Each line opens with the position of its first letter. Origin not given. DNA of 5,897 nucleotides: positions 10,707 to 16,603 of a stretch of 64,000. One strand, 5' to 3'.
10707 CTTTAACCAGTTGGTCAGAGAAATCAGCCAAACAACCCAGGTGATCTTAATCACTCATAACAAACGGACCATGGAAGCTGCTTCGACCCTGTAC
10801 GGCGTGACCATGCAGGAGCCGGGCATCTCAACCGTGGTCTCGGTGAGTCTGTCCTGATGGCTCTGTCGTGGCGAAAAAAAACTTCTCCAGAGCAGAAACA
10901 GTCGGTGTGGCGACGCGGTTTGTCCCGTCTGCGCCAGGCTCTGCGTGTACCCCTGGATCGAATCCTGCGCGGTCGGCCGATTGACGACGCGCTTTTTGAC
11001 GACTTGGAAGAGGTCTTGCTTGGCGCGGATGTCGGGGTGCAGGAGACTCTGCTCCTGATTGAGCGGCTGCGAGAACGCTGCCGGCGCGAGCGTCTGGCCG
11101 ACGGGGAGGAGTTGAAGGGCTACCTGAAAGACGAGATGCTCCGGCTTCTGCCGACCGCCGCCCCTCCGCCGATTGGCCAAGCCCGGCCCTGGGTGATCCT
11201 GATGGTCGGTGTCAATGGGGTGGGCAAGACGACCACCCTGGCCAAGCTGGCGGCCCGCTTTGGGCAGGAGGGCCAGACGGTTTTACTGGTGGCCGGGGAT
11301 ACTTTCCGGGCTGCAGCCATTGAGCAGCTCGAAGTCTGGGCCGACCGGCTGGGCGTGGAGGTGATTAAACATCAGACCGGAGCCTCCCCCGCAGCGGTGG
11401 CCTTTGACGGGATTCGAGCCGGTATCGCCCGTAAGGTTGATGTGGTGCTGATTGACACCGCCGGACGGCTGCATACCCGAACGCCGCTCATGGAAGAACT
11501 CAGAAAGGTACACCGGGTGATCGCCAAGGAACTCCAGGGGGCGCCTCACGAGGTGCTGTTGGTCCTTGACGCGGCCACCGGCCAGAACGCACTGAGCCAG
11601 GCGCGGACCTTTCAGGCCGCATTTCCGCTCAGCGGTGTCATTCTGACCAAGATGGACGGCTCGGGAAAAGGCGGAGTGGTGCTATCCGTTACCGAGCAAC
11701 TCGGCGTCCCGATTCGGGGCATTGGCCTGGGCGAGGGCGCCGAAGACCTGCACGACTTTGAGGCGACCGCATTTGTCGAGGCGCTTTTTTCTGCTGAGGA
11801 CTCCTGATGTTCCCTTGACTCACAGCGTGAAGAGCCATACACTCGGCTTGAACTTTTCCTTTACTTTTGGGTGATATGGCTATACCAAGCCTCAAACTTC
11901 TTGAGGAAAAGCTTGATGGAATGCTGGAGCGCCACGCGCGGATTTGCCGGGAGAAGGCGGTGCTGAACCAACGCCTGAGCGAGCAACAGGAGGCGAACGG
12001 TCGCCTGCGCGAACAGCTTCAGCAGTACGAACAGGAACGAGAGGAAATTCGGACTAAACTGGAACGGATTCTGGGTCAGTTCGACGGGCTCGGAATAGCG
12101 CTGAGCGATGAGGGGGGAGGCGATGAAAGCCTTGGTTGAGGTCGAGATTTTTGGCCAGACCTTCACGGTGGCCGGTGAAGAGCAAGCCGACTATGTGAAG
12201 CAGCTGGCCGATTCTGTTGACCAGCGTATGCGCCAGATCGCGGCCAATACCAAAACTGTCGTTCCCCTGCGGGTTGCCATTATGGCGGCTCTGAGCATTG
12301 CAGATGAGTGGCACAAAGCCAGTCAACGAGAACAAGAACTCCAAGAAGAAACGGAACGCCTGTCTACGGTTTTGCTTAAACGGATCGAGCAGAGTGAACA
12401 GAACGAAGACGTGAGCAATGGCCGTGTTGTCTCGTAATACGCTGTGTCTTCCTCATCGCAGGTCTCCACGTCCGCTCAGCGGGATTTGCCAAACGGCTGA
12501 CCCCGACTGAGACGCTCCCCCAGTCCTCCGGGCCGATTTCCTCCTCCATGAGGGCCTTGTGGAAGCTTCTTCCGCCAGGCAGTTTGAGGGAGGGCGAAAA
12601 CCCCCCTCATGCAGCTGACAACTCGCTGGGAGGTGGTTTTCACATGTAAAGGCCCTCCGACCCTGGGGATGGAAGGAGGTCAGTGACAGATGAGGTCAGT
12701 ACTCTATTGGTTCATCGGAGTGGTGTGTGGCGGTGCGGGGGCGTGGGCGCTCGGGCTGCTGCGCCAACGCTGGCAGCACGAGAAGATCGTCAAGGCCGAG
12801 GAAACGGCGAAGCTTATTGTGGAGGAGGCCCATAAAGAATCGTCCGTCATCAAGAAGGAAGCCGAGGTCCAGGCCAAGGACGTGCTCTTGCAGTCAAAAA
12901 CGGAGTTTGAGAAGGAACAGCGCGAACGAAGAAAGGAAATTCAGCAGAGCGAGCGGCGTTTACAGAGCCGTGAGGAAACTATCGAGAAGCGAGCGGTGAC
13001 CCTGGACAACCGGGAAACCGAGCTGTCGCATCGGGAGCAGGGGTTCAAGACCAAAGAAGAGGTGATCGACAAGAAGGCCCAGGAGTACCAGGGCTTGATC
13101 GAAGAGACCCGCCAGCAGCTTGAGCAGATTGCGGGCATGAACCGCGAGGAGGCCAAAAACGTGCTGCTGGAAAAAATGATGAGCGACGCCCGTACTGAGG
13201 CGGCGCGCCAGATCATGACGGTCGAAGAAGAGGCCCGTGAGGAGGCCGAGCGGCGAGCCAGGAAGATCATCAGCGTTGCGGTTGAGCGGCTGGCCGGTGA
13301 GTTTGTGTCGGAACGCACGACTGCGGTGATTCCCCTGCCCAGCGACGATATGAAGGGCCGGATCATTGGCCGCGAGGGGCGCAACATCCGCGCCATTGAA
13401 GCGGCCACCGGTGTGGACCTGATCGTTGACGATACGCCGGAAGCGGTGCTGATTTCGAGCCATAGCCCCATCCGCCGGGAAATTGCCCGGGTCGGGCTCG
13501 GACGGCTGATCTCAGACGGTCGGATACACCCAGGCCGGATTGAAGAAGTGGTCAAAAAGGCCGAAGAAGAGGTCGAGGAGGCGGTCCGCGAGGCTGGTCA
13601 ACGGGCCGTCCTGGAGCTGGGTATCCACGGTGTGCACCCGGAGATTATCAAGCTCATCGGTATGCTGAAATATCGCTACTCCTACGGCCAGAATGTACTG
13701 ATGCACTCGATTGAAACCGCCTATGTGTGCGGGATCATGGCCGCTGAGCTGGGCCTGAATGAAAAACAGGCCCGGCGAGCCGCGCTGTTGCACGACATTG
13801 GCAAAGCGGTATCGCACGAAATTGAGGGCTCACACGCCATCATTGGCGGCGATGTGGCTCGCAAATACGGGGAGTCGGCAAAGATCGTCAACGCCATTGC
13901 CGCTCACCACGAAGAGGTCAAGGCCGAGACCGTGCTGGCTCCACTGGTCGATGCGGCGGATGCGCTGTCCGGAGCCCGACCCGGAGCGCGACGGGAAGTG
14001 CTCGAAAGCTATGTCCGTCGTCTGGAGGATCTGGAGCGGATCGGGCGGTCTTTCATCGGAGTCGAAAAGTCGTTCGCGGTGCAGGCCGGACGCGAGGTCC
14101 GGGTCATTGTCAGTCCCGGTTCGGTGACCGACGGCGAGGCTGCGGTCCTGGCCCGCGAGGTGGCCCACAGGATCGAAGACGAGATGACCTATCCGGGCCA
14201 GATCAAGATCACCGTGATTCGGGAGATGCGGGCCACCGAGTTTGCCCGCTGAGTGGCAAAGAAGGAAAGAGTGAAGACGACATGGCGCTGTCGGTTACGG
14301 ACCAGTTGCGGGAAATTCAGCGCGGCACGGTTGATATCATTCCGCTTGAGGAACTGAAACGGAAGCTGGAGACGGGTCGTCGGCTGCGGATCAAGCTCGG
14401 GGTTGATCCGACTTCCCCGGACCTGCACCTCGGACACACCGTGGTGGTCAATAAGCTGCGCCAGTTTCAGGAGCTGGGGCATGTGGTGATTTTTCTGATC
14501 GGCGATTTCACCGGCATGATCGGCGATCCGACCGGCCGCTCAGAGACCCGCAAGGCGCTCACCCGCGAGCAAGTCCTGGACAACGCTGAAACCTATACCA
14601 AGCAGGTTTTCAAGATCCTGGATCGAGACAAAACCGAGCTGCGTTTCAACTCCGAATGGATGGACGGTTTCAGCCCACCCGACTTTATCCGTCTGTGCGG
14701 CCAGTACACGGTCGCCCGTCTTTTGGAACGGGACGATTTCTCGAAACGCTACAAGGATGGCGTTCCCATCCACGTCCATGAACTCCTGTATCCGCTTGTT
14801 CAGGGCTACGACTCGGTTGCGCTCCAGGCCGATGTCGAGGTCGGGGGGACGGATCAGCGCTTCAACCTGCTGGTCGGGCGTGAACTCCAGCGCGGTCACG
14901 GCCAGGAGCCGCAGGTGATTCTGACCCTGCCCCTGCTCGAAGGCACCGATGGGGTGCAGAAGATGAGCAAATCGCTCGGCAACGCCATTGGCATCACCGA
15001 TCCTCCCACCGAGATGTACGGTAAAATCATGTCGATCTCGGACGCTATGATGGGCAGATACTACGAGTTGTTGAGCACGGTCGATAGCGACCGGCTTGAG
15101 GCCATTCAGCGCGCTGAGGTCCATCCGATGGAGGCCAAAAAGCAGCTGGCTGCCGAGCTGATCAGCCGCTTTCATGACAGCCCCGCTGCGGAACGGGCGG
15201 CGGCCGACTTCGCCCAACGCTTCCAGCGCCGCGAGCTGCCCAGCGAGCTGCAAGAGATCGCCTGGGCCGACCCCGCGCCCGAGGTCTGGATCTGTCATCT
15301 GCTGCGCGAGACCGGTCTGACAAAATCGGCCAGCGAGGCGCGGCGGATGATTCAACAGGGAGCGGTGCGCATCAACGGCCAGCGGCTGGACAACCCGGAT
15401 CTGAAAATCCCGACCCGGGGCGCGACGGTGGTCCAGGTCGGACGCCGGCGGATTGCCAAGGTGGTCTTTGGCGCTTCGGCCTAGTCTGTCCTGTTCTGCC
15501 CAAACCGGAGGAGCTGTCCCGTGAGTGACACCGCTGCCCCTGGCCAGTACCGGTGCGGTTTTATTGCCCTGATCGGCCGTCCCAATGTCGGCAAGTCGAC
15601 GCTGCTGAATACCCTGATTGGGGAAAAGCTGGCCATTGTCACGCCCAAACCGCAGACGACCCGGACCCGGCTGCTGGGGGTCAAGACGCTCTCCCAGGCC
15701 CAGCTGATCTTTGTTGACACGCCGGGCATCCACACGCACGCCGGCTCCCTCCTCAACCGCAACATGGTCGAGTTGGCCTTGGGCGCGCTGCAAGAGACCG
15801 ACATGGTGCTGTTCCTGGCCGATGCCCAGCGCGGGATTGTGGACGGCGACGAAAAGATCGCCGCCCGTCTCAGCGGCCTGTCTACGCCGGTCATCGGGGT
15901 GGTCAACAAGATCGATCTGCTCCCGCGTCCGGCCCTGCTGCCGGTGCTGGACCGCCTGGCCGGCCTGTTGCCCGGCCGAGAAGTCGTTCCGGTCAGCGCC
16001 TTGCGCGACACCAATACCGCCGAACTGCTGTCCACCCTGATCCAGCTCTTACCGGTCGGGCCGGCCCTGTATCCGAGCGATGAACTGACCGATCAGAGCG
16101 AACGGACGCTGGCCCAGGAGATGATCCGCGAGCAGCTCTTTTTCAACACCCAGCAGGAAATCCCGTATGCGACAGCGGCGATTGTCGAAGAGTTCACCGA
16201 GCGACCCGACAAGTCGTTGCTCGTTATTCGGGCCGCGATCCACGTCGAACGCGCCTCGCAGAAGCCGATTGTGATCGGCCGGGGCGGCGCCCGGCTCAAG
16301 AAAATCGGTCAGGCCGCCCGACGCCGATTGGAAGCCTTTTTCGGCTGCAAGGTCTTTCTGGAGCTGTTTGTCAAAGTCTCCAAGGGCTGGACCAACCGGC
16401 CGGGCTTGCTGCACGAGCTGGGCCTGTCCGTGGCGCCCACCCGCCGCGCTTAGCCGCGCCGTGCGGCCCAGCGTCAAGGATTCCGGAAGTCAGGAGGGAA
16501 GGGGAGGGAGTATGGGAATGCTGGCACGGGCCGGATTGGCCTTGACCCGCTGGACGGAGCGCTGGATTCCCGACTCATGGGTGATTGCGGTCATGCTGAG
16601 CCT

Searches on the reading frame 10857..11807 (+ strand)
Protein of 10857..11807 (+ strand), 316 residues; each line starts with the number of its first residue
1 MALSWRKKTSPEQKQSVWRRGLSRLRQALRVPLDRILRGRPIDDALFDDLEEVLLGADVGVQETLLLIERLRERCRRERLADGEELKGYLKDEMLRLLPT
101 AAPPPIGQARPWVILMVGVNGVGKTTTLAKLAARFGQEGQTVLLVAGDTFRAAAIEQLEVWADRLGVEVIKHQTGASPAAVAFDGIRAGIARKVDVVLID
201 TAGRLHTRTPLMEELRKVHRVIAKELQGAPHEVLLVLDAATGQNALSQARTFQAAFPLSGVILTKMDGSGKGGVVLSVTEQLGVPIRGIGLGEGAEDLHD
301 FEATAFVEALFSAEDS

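Call 18: search_protein_families(library=pfam, proteins=[window:10857-11807:+], max_evalue=0.0001)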
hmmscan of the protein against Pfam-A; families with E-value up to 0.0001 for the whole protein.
window:10857-11807:+ (316 aa): 8 families
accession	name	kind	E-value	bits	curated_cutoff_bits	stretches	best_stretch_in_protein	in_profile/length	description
PF00448.28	SRP54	-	5.3e-75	251.8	22.7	1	112-311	2-195/196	SRP54-type protein, GTPase domain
PF02881.24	SRP54_N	-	3.9e-12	46.6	22.4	1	35-94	7-75/75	SRP54-type protein, helical bundle domain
PF13604.12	AAA_30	-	2.2e-06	28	27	1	112-209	19-104/191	AAA domain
PF13671.12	AAA_33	-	1.2e-05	26.1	27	1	113-224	1-93/143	AAA domain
PF01656.29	CbiA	-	1.7e-05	25.2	25.4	1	121-287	9-106/125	CobQ/CobB/MinD/ParA nucleotide binding domain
PF13401.12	AAA_22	-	2.7e-05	24.9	27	1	113-221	7-110/130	AAA domain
PF13191.12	AAA_16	-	3e-05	25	32.6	1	105-248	18-149/167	AAA ATPase domain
PF06414.18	Zeta_toxin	-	5.4e-05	23.2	22.3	0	108-153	13-57/199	Zeta toxin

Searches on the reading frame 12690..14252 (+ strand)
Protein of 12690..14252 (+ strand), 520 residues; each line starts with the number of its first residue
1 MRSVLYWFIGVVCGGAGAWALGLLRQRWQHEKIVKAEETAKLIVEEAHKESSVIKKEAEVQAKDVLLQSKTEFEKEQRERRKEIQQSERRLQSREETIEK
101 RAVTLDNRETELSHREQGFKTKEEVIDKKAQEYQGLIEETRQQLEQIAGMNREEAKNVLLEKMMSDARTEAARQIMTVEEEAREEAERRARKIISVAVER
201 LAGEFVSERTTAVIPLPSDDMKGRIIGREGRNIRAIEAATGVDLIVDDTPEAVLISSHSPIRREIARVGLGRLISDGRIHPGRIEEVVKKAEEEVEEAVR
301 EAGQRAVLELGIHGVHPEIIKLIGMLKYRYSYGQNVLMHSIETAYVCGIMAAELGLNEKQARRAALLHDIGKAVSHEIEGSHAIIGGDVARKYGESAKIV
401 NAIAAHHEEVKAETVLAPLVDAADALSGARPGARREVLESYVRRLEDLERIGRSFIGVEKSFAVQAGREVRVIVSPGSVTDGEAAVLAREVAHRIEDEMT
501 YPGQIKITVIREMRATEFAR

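Call 18: search_protein_families(library=pfam, proteins=[window:12690-14252:+], max_evalue=0.0001)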
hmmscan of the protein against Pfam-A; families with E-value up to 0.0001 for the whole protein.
window:12690-14252:+ (520 aa): 4 families
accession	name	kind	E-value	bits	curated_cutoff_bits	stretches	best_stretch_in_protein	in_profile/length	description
PF12072.13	RNase_Y_N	-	2.5e-51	174.4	32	1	11-204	7-200/201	RNase Y N-terminal region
PF01966.28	HD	-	2.9e-17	63.4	22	1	337-427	2-114/116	HD domain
PF00013.35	KH_1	-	9.4e-08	32.1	21.5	1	214-266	4-60/66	KH domain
PF08668.18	HDOD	-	6.9e-06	26.1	22.9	0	296-374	58-134/196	HDOD domain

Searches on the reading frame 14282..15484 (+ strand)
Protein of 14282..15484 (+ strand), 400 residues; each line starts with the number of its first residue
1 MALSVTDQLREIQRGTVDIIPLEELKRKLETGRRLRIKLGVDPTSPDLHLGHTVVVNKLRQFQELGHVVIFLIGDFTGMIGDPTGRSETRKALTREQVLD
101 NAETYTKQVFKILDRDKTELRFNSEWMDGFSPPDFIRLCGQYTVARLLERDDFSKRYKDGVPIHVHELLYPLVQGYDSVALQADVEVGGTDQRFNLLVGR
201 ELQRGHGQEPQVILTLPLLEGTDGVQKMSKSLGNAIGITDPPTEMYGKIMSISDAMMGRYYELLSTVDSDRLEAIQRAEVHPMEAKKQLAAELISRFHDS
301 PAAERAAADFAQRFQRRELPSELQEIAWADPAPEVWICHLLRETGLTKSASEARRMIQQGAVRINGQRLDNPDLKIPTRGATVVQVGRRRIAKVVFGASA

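Call 18: search_protein_families(library=pfam, proteins=[window:14282-15484:+], max_evalue=0.0001)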
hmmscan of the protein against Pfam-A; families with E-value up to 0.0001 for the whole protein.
window:14282-15484:+ (400 aa): 3 families
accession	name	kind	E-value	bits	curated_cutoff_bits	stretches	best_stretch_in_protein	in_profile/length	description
PF00579.31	tRNA-synt_1b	-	3.5e-78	263.3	21.1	1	32-315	3-292/292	tRNA synthetases class I (W and Y)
PF01479.30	S4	-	2e-08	34.3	22.8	1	341-376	7-42/48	S4 domain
PF22421.1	SYY_C-terminal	-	3.2e-07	30.6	27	1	335-376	19-60/83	Tyrosine--tRNA ligase SYY-like C-terminal domain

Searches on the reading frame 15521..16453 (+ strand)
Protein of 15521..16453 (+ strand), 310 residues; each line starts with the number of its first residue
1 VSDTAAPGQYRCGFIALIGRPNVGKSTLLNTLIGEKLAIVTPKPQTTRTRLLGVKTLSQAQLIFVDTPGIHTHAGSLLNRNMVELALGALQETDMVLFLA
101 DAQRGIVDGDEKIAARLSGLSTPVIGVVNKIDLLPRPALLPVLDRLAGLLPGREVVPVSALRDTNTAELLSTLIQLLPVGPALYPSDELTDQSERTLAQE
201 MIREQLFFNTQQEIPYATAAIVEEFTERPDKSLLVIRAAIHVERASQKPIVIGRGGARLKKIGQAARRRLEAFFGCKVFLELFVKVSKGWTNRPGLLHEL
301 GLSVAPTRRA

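Call 18: search_protein_families(library=pfam, proteins=[window:15521-16453:+], max_evalue=0.0001)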
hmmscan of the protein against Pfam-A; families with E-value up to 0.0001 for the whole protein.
window:15521-16453:+ (310 aa): 6 families
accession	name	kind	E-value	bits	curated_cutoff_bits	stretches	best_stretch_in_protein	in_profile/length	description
PF01926.29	MMR_HSR1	-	4.2e-25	88.5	21.9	1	15-130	2-113/113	50S ribosome-binding GTPase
PF07650.23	KH_2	-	3.1e-19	69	22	1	213-290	1-77/78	KH domain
PF02421.24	FeoB_N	-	4.1e-12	46.3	27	1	15-171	3-154/156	Ferrous iron transport protein B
PF00350.29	Dynamin_N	-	9.5e-11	42.4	27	0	15-48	1-34/168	Dynamin family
PF00009.33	GTP_EFTU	-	5.7e-09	36.3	26.5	1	59-178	68-187/188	Elongation factor Tu GTP binding domain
PF10662.15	PduV-EutP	-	5.3e-05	23.5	21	0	15-172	4-140/143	Ethanolamine utilisation - propanediol utilisation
